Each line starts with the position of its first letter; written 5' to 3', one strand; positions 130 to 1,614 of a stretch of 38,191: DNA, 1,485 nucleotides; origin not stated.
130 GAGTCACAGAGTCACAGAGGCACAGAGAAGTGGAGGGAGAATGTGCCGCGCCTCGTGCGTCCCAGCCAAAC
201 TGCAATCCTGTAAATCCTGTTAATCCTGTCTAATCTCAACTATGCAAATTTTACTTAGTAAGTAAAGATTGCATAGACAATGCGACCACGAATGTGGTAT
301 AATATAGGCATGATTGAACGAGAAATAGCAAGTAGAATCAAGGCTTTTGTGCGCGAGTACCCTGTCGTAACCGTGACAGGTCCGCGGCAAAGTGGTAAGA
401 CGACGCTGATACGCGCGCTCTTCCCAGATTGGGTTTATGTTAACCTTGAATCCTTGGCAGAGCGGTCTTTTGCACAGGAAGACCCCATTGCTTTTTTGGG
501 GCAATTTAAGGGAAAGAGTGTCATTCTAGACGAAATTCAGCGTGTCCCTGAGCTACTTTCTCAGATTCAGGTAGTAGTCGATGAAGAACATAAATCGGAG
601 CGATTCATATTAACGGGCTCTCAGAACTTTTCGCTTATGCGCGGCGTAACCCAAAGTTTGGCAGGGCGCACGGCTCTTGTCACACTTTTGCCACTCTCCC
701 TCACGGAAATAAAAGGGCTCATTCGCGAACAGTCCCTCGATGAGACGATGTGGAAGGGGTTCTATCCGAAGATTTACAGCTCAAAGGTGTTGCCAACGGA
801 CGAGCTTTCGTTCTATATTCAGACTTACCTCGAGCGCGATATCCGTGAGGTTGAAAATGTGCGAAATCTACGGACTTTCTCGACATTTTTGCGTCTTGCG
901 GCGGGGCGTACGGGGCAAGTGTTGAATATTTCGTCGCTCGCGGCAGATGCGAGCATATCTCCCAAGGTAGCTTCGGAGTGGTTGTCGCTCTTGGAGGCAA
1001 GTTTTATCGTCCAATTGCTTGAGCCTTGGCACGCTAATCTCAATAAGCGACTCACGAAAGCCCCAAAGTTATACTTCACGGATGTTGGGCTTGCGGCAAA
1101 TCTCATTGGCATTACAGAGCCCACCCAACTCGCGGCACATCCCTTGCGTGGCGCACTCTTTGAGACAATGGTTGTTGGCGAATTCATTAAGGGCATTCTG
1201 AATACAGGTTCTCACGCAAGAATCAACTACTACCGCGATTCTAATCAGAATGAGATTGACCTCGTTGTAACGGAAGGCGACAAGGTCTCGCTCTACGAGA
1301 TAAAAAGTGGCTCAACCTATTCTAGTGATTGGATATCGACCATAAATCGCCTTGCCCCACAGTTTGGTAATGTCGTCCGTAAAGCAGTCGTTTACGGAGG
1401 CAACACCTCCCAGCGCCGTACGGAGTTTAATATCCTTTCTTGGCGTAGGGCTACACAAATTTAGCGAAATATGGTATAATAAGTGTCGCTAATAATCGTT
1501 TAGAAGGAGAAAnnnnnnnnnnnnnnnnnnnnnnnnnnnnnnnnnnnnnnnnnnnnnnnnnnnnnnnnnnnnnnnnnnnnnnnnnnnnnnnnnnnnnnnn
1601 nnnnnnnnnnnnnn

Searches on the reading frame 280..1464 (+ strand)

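Call 39: search_protein_families(library=pfam, proteins=[window:280-1464:+], max_evalue=0.001)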
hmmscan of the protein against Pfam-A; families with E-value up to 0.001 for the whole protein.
window:280-1464:+ (394 aa): 4 families
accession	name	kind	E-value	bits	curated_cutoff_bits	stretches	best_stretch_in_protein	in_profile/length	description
PF13635.12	DUF4143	-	3.6e-49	167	28.1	1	185-344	1-160/160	Domain of unknown function (DUF4143)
PF13173.12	AAA_14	-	9.4e-27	94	27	1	28-144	3-128/129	AAA domain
PF13401.12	AAA_22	-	0.00058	20.6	27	0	29-47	7-25/130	AAA domain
PF13191.12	AAA_16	-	0.00088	20.3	32.6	0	26-53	22-54/167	AAA ATPase domain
